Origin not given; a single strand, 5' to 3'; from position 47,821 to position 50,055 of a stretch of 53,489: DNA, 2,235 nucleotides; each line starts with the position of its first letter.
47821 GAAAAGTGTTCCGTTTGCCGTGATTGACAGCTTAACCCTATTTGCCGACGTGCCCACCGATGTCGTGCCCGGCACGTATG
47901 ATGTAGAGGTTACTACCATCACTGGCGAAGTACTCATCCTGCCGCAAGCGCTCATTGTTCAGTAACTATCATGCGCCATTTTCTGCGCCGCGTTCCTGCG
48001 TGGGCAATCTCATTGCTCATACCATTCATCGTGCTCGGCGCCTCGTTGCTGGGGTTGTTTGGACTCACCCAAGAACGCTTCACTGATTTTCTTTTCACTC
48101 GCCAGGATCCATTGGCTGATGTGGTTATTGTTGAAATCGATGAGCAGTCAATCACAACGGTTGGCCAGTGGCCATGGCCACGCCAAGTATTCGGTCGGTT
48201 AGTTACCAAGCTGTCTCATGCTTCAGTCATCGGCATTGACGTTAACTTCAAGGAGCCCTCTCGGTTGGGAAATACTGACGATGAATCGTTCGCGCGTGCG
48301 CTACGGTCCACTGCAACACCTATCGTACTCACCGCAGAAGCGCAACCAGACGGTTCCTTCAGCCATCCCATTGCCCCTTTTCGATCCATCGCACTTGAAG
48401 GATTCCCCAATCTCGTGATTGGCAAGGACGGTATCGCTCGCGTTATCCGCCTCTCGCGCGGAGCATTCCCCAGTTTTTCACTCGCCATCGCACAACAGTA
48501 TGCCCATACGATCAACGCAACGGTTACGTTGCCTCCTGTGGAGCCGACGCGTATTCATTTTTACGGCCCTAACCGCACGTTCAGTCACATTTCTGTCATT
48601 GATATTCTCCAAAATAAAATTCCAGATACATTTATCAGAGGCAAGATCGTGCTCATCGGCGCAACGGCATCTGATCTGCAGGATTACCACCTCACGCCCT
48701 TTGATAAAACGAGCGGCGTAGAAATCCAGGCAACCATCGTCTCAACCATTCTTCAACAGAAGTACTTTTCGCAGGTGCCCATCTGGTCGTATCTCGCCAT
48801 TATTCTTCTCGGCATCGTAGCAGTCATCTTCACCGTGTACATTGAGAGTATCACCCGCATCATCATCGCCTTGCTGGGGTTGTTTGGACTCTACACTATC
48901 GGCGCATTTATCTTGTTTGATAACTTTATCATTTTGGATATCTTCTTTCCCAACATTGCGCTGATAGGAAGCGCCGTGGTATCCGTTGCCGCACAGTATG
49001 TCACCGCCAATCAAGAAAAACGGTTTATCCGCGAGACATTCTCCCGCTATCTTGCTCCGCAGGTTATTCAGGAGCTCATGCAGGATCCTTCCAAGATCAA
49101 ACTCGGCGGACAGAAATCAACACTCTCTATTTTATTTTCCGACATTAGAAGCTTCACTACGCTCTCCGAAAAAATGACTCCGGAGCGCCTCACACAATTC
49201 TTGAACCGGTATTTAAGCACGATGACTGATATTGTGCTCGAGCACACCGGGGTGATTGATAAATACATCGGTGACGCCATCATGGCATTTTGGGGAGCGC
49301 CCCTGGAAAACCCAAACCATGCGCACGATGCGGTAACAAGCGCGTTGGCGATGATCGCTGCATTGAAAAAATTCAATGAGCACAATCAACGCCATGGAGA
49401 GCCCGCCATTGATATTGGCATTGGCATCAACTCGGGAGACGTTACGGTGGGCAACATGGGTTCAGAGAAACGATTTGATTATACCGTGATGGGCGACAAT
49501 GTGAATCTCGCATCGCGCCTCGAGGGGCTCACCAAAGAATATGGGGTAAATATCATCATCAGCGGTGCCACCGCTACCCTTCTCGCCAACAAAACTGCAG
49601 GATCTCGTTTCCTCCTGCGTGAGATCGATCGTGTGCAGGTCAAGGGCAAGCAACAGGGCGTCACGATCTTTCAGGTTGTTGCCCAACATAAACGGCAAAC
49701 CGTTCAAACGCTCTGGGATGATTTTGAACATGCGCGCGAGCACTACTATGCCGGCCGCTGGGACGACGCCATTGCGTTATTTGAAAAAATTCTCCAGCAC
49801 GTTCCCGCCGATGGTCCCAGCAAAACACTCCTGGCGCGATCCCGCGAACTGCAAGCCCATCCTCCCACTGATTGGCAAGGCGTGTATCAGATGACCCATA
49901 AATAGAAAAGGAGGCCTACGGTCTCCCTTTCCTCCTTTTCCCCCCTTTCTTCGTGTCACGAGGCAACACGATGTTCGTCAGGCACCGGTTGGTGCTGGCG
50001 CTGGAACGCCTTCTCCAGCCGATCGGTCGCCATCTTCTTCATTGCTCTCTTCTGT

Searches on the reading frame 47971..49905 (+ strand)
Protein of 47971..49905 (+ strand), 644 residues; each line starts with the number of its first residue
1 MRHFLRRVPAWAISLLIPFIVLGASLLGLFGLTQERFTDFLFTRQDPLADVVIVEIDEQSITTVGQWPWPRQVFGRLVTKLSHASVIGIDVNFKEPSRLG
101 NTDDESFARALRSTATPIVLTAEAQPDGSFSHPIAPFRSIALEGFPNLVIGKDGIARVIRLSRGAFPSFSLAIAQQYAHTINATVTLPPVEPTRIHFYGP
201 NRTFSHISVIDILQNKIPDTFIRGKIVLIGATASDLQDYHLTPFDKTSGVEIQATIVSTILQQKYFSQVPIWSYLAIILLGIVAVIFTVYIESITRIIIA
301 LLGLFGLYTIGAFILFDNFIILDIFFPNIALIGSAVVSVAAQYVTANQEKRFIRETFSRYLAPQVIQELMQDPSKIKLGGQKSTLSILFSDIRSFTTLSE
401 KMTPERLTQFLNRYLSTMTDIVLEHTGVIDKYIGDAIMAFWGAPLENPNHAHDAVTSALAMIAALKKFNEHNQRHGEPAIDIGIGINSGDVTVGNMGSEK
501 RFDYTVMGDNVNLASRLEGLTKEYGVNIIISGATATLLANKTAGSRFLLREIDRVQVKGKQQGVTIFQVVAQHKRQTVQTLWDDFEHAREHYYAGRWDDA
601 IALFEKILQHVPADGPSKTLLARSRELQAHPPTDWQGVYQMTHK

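Call 73: find_encoding_contigs(protein=window:47971-49905:+, flank=10000, max_places=3)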
Protein window:47971-49905:+ (644 aa): 2 contigs read that carry it; 1 place shown.
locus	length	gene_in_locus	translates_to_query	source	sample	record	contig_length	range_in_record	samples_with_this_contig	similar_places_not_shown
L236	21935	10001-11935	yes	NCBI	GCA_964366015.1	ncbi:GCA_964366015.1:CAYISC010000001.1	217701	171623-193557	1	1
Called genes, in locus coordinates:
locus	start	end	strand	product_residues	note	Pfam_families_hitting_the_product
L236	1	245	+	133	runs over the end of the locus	PF01258:zf-dskA_traR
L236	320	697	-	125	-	-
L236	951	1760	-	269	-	PF10648:Gmad2, PF10646:Germane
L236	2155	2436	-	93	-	PF18291:HU-HIG, PF00216:Bac_DNA_binding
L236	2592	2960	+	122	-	-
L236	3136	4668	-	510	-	PF12072:RNase_Y_N, PF00013:KH_1, PF22891:KH_PNO1_2nd (faint), PF01966:HD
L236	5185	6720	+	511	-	PF01676:Metalloenzyme, PF06415:iPGM_N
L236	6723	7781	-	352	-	PF02540:NAD_synthase (faint), PF03054:tRNA_Me_trans, PF20259:tRNA_Me_trans_M, PF20258:tRNA_Me_trans_C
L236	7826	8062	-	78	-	-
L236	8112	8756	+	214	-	PF09335:VTT_dom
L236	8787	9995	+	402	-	PF04773:FecR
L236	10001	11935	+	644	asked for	PF05226:CHASE2, PF00211:Guanylate_cyc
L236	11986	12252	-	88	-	-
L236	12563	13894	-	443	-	PF13406:SLT_2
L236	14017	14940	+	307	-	PF18895:T4SS_pilin (weak)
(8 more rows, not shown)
